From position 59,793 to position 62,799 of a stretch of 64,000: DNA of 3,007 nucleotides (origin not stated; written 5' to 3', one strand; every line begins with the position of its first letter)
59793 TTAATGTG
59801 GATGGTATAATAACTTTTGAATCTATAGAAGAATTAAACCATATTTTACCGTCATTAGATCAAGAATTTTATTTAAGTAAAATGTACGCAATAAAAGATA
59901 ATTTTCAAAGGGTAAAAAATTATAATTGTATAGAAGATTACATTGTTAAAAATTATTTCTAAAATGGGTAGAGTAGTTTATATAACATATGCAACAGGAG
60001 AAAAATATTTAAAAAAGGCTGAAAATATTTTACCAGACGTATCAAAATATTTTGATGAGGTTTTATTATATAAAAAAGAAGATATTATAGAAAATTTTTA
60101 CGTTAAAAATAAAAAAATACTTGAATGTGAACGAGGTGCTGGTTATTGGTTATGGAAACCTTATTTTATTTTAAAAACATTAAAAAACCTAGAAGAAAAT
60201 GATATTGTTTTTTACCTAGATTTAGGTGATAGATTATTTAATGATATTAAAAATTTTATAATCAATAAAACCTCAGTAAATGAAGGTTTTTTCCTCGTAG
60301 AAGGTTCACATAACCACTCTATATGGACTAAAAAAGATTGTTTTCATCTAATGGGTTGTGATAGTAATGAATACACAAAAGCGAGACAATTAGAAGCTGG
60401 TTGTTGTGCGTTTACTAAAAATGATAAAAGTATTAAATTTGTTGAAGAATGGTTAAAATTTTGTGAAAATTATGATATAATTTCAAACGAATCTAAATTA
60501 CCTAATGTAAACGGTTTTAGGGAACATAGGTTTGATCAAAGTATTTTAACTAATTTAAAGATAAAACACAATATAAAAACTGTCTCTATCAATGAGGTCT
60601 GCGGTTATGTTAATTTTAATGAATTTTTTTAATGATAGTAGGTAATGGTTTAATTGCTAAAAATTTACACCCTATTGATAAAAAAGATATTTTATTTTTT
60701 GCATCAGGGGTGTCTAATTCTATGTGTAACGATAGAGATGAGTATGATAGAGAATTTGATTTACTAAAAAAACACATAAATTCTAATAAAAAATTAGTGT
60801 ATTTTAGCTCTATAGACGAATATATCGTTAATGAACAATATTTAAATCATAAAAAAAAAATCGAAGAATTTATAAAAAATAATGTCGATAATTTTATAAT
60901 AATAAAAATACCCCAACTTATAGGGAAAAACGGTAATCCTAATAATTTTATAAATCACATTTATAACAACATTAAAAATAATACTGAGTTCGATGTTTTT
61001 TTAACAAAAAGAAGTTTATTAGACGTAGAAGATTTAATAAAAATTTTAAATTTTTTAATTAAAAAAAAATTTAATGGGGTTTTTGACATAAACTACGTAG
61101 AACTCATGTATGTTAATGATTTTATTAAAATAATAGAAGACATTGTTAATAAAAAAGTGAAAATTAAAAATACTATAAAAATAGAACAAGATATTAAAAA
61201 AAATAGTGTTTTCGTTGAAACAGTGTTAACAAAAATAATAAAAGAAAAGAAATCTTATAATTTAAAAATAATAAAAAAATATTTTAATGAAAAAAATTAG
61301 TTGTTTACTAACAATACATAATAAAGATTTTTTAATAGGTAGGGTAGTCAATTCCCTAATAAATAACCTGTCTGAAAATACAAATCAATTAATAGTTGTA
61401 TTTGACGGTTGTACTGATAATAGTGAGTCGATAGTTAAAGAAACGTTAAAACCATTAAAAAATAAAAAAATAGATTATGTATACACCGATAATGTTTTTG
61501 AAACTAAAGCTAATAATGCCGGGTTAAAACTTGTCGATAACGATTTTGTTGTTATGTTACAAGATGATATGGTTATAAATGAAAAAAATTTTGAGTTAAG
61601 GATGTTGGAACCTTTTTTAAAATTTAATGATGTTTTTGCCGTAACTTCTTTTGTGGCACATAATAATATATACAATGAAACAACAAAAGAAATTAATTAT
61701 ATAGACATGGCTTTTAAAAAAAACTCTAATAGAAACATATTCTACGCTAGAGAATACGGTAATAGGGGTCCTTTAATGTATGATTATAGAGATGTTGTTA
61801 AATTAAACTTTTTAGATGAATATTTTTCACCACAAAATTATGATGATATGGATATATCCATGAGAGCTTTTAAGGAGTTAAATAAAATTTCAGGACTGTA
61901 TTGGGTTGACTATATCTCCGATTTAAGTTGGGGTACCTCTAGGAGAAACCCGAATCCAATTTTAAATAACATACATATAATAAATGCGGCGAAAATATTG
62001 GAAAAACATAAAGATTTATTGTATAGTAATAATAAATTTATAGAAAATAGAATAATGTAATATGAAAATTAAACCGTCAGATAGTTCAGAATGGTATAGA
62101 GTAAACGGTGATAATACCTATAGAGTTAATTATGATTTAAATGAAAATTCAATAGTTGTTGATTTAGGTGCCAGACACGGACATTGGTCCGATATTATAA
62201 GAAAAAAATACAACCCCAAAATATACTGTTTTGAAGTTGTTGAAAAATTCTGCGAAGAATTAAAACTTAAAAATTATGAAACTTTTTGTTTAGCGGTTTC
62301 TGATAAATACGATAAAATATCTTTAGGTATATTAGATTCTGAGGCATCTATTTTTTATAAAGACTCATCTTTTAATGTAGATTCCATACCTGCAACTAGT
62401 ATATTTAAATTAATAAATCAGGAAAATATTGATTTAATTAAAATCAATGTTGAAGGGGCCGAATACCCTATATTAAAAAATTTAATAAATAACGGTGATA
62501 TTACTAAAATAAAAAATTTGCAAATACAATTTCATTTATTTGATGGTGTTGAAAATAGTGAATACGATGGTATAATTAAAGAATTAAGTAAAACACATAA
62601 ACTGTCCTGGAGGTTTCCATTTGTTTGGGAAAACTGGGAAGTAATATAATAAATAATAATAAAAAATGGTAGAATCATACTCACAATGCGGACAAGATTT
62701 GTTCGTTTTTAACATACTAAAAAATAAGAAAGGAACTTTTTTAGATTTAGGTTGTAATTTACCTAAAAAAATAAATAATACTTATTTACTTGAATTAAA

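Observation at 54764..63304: Phage-borne fucosylated-glycan (Lewis-antigen-like) biosynthesis island: GT25 + GT11 alpha-1,2-FucT + GT10 alpha-1,3-FucT + GT2s + methyltransferases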

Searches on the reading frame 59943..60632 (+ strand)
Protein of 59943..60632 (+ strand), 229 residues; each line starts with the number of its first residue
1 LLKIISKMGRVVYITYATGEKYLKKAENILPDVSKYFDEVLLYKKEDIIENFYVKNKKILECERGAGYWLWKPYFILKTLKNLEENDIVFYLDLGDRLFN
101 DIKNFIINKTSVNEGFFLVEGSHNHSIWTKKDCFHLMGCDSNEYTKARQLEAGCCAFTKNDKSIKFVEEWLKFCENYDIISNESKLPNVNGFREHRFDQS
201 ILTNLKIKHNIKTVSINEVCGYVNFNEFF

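Call 3: search_protein_families(library=pfam, proteins=[window:59943-60632:+], max_evalue=0.1)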
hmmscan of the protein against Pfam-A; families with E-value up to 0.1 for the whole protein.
window:59943-60632:+ (229 aa): 0 families

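Call 41: search_protein_families(library=ncbifam, proteins=[window:59943-60632:+], max_evalue=0.1)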
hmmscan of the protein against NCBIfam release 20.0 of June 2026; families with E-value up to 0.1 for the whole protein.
window:59943-60632:+ (229 aa): 0 families

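Call 43: find_homologous_proteins(query=window:59943-60632:+, max_evalue=0.001)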
Query window:59943-60632:+ (229 aa): 354 proteins with E <= 0.001 among 738 candidates; the best 120 are listed.
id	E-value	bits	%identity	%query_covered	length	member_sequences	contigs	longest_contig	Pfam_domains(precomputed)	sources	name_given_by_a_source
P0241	1.3e-147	508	100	97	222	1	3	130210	-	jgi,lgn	jgi:hypothetical protein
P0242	8.4e-115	400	78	97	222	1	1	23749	-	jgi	-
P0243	7.8e-96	338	67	96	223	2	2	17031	-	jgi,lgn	-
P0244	3.0e-94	333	67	97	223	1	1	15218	-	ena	-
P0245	1.2e-93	331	65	97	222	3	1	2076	-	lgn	-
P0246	3.0e-91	323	64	97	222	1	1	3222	-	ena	-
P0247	7.3e-91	322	64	96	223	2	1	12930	-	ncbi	-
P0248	1.4e-88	314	62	96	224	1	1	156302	-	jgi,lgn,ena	jgi:hypothetical protein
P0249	1.2e-84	302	62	97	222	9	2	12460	-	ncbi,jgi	jgi:hypothetical protein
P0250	1.5e-83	298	59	96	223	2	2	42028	-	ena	-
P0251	1.8e-81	291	58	96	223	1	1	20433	-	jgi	-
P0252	8.8e-77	276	57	96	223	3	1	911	-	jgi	-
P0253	1.1e-74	269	56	96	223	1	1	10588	-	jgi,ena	-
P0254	6.2e-74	266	54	96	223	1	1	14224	-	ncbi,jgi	jgi:hypothetical protein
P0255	1.0e-73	266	54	96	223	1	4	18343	-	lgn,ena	-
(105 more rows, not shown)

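Call 48: search_solved_structures(query=A3, max_evalue=1)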
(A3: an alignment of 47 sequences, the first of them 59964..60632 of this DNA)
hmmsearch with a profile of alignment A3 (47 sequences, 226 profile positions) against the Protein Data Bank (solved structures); distinct sequences matched with E-value up to 1: 4.
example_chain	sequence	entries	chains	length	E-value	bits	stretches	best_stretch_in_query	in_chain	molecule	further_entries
2ahd_A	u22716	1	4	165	0.0021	20.7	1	140-204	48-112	Phosphodiesterase MJ0936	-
1s3l_A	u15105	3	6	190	0.0027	20.3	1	140-204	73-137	Hypothetical protein MJ0936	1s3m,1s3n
4mnn_A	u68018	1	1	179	0.068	15.7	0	65-101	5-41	Glutaredoxin related protein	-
2qz5_A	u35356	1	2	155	0.61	12.6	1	92-132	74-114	Axin interactor, dorsalization associated protein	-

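Call 58: predict_structure(alignment_id=A3)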
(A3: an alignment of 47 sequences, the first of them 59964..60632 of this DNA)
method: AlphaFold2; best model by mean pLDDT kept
length: 222 residues; sequences in the alignment: 47
mean_pLDDT: 96.0   pTM: 0.93
mean pLDDT of the five models: 96.0, 94.6, 94.4, 94.4, 94.3
residues with pLDDT >= 90: 210; 70-90: 11; 50-70: 1; < 50: 0
segments of 3 or more residues with pLDDT < 50: none
pLDDT, mean of each block of 10 residues (from residue 1): 94 92 95 97 97 88 95 98 96 97 98 97 98 98 98 99 98 95 96 98 98 94 70
secondary structure, 60 per line:
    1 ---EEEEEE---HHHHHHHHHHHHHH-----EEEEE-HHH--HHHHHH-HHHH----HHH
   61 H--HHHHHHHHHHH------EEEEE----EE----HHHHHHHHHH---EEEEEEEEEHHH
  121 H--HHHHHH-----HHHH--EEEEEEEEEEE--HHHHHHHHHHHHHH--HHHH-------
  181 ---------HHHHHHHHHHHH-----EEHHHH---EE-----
elements in order: E4-9 H13-26 E32-36 H43-48 H50-53 H58-61 H64-74 E81-85 H96-105 E109-117 H118-121 H124-129 H135-138 E141-151 H154-167 H170-173 H190-201 H209-212

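Call 61: fold_search(model_id=the predicted structure, library=pdb)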
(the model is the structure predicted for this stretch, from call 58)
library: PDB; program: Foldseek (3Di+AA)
matches with E <= 10: 852; with E <= 0.001: 60
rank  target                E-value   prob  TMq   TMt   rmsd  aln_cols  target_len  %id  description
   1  4ayj_C                8.9e-06  1.00  0.57  0.55   7.7       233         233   12  Molecular structure of a metal-independent bacterial glycosyltransferase that catalyzes the synthesis of histo-blood g (released 2012-12-19)
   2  4wlm_B                2.1e-05  1.00  0.49  0.41   6.8       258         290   11  Crystal structure of mouse Xyloside xylosyltransferase 1 complexed with manganese (released 2015-09-30)
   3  4wm0_A                2.9e-05  1.00  0.47  0.38   7.2       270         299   11  Crystal structure of mouse Xyloside xylosyltransferase 1 complexed with acceptor ligand (released 2015-09-30)
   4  4ayj_D                3.9e-05  1.00  0.55  0.52   7.7       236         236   14  Molecular structure of a metal-independent bacterial glycosyltransferase that catalyzes the synthesis of histo-blood g (released 2012-12-19)
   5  4wnh_A                5.0e-05  1.00  0.50  0.40   6.7       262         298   10  Crystal structure of mouse Xyloside xylosyltransferase 1 complexed with manganese,acceptor ligand and UDP-Xylose (released 2015-09-30)
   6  4fro                  6.0e-05  1.00  0.50  0.41   6.1       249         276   10  Crystal Structure of BBBB+UDP+Gal at pH 9.0 with MPD as the cryoprotectant (released 2013-12-25)
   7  2rj5                  7.7e-05  1.00  0.45  0.37   7.1       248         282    9  B-specific alpha-1,3-galactosyltransferase G176R S235G mutant (AABB) +UDP (released 2008-02-05)
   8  7ui6_A                8.8e-05  1.00  0.49  0.21   7.0       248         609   14  CryoEM structure of LARGE1 from C1 reconstruction (released 2023-03-08)
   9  4frb                  1.1e-04  1.00  0.52  0.42   5.4       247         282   10  Crystal Structure of ABBA+UDP+Gal at pH 8.0 with MPD as the cryoprotectant (released 2013-12-25)
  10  9e1t_A                1.2e-04  1.00  0.52  0.22   7.6       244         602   14  CryoEM structure of LARGE1 bound to UDP-GlcA (released 2025-02-12)
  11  7ui7_A                1.7e-04  1.00  0.46  0.20   7.4       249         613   13  CryoEM structure of LARGE1 from C2 reconstruction (released 2023-03-08)
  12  4fqw                  2.0e-04  1.00  0.51  0.43   8.3       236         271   11  Crystal Structure of AAAA+UDP+Gal at pH 5.0 with MPD as the cryoprotectant (released 2013-12-25)
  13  3v91                  2.2e-04  1.00  0.40  0.35  10.0       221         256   10  Structure of T82M glycogenin mutant truncated at residue 270 complexed with UDP-glucose (released 2012-01-25)
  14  1zct_A                2.4e-04  1.00  0.44  0.39   6.1       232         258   11  structure of glycogenin truncated at residue 270 in a complex with UDP (released 2005-04-26)
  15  1zcu                  2.7e-04  1.00  0.39  0.35  10.1       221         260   10  apo form of the 162S mutant of glycogenin (released 2005-04-26)
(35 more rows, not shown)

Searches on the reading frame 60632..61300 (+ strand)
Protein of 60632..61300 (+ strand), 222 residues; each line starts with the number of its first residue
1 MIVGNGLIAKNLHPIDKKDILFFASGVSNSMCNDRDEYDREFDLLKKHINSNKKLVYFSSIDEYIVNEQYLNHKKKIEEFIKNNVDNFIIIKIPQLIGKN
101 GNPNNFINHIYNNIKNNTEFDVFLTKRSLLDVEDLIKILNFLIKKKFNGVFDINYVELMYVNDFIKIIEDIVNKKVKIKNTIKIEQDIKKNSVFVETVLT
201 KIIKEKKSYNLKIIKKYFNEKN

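Call 3: search_protein_families(library=pfam, proteins=[window:60632-61300:+], max_evalue=0.1)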
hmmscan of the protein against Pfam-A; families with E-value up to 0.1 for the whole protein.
window:60632-61300:+ (222 aa): 2 families
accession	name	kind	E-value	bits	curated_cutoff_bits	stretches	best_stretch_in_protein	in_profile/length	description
PF01370.27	Epimerase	-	0.0011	18.9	20.9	1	82-149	158-231/240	NAD dependent epimerase/dehydratase family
PF04321.23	RmlD_sub_bind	-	0.042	13.3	27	1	70-146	125-200/287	RmlD substrate binding domain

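Call 41: search_protein_families(library=ncbifam, proteins=[window:60632-61300:+], max_evalue=0.1)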
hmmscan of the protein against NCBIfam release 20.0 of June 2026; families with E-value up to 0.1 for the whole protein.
window:60632-61300:+ (222 aa): 1 family
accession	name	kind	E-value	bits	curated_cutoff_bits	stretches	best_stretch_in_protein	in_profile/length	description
TIGR01214.1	rmlD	equivalog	0.016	14.3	224.05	1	70-176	124-230/285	dTDP-4-dehydrorhamnose reductase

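Call 77: search_solved_structures(query=window:60632-61300:+, max_evalue=5)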
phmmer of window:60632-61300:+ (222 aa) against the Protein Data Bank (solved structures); distinct sequences matched with E-value up to 5: 16.
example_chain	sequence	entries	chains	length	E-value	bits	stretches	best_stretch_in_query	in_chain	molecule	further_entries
1ck1_A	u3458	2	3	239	0.011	19.2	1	99-169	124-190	PROTEIN (ENTEROTOXIN TYPE C-3) | STAPHYLOCOCCAL ENTEROTOXIN C3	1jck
3byt_B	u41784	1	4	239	0.011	19.2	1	99-170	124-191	Enterotoxin type C-3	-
1jwm_D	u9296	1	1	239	0.014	18.8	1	99-170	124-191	Enterotoxin type C-3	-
1jws_D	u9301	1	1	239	0.014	18.8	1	99-170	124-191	Enterotoxin type C-3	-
1jwu_D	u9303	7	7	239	0.014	18.8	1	99-170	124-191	Enterotoxin type C-3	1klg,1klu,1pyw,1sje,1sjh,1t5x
2ipk_D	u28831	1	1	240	0.015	18.8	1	99-170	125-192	Enterotoxin type C-3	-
2aq2_B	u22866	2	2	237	0.018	18.5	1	100-170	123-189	Enterotoxin type C-3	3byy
3bvg_A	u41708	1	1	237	0.018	18.5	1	100-170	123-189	Enterotoxin type C-3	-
3bvz_A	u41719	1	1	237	0.018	18.5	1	100-170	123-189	Enterotoxin type C-3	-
2aq1_B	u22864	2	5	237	0.019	18.4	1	99-170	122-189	Enterotoxin type C-3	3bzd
2aq3_B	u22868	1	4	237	0.019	18.4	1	99-170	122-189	Enterotoxin type C-3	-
9xzx_A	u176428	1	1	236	0.021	18.3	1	99-170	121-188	Enterotoxin type C-2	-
1cqv_A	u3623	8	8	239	0.021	18.3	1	99-170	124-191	PROTEIN (STAPHYLOCOCCAL ENTEROTOXIN C2) | ENTEROTOXIN TYPE C-2 | STAPHYLOCOCCAL ENTEROTOXIN C2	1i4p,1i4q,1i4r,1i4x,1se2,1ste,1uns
3bvm_A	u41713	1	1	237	0.021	18.2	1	100-170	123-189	Enterotoxin type C-3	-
8jsz_A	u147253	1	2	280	0.16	15.4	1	6-76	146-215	uridylate cyclase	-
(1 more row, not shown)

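Call 88: search_protein_representatives(protein=window:60632-61300:+)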
Query: 222 residues. Proteins with E-value up to 0.001 (for the whole library): 1488; up to 1e-10: 1110; up to 1e-30: 14. The best 150 are listed.
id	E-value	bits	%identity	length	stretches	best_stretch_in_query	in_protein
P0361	2.8e-63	230.2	59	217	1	1-211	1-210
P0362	4.0e-61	223.2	50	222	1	1-219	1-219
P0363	2.0e-44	168.7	41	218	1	1-217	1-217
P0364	8.5e-41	156.8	44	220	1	1-219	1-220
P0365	4.7e-37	144.6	41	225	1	1-221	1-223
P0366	2.6e-36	142.2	43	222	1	1-219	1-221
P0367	8.1e-35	137.3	40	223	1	1-218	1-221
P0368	1.7e-33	133.0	41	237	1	1-219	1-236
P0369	4.8e-33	131.5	40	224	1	1-218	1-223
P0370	6.4e-32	127.8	41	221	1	1-179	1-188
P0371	8.2e-32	127.4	42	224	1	1-217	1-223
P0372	8.3e-32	127.4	41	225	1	1-218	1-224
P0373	2.1e-31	126.1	39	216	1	1-220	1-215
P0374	8.7e-31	124.1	40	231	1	1-218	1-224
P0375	1.1e-29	120.5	39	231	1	1-218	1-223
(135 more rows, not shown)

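Call 91: search_solved_structures(query=A7, max_evalue=0.1)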
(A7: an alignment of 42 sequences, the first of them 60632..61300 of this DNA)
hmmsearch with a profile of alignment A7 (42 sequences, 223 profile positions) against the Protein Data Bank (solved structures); distinct sequences matched with E-value up to 0.1: 28.
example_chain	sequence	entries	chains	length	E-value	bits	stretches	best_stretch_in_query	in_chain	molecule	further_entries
6vlo_A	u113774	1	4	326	6.9e-10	42.1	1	66-216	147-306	Putative dTDP-D-glucose 4,6-dehydratase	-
3sc6_A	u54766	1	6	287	7.4e-08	35.5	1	69-187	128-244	dTDP-4-dehydrorhamnose reductase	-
2zkl_A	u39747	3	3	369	7.8e-08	35.4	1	47-175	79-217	Capsular polysaccharide synthesis enzyme Cap5F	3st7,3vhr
4yrd_A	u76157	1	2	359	1e-07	35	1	48-175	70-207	Capsular polysaccharide synthesis enzyme Cap5F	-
6zl6_A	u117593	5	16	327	1.2e-06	31.5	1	43-187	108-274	Epimerase domain-containing protein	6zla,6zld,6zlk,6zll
8rdg_A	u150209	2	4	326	1.3e-06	31.4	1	69-182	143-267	SDR family NAD(P)-dependent oxidoreductase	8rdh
6zlj_A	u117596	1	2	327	4.5e-06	29.6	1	52-187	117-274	Epimerase domain-containing protein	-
8rdi_A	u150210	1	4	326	4.7e-06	29.6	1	75-182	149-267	SDR family NAD(P)-dependent oxidoreductase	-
3ehe_A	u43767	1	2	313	4.7e-06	29.6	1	68-182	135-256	UDP-glucose 4-epimerase (GalE-1)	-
6dnt_A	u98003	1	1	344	8e-06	28.8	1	50-198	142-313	NAD-dependent epimerase/dehydratase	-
4tqg_A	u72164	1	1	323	3.2e-05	26.8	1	54-195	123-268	Putative dTDP-d-glucose 4 6-dehydratase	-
1vl0_A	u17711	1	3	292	6.6e-05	25.8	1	67-185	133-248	DTDP-4-dehydrorhamnose reductase, rfbD ortholog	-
3m2p_A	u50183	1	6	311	8.1e-05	25.5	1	43-199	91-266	UDP-N-acetylglucosamine 4-epimerase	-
2q1w_A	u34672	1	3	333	0.00049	23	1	49-172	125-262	Putative nucleotide sugar epimerase/ dehydratase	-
4zrm_A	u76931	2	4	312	0.00055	22.8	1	79-178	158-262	UDP-glucose 4-epimerase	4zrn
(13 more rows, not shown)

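Call 92: search_protein_families(library=pfam, alignment_id=A7, max_evalue=0.01)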
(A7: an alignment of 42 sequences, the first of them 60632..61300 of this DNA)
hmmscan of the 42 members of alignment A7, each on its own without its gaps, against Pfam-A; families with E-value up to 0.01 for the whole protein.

A. member 1, window:60632-61300:+ (222 aa): 1 family
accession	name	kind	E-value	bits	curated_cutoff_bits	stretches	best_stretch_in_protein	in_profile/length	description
PF01370.27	Epimerase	-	0.0011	18.9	20.9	1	82-149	158-231/240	NAD dependent epimerase/dehydratase family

B. families by the number of members that match (of 42 scanned): 8 families
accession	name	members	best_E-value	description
PF01370.27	Epimerase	25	2e-10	NAD dependent epimerase/dehydratase family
PF04321.23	RmlD_sub_bind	15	5.6e-06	RmlD substrate binding domain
PF16790.10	Phage_clamp_A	1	0.00014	Bacteriophage clamp loader A subunit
PF13460.12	NAD_binding_10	1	0.0015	NAD(P)H-binding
PF07993.18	NAD_binding_4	1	0.0052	Male sterility protein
PF21448.3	DNMK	1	0.0066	Deoxynucleotide monophosphate kinase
PF22025.1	ThiI_fer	1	0.0087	ThiI ferredoxin-like domain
PF20832.2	Reov_VP3_MTase2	1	0.0097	Reovirus VP3 protein, Methyltransferase domain 2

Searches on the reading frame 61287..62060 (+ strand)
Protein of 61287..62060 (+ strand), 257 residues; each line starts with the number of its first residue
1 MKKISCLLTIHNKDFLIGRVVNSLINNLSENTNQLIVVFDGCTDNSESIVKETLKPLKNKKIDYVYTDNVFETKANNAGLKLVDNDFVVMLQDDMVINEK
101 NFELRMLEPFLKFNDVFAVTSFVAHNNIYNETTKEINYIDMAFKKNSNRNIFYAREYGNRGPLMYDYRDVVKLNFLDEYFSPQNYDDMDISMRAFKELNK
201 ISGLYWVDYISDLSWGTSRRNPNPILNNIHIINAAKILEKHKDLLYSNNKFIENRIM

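Call 3: search_protein_families(library=pfam, proteins=[window:61287-62060:+], max_evalue=0.1)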
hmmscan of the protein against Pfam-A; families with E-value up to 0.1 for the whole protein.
window:61287-62060:+ (257 aa): 2 families
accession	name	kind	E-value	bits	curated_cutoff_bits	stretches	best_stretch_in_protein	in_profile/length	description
PF00535.33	Glycos_transf_2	-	1.8e-13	51.2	23.3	1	6-147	2-132/168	Glycosyl transferase family 2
PF13641.12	Glyco_tranf_2_3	-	3.8e-06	27.5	27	1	14-123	13-123/230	Glycosyltransferase like family 2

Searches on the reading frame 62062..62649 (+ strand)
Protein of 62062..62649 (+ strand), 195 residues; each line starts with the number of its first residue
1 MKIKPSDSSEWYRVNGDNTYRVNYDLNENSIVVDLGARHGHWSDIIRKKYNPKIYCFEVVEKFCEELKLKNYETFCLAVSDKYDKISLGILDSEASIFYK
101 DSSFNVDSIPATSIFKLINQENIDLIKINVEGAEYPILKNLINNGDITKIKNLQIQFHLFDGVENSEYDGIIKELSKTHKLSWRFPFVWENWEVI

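Call 3: search_protein_families(library=pfam, proteins=[window:62062-62649:+], max_evalue=0.1)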
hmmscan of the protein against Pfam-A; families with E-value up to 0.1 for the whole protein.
window:62062-62649:+ (195 aa): 3 families
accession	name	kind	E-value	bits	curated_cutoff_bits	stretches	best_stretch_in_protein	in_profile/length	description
PF05050.19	Methyltransf_21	-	3.4e-10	40.7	22.7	1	34-175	1-166/173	Methyltransferase FkbM domain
PF01728.25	FtsJ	-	7.2e-05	23.2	24.1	1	24-113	16-110/181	FtsJ-like methyltransferase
PF13489.12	Methyltransf_23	-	0.037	14.2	27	1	26-62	20-55/164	Methyltransferase domain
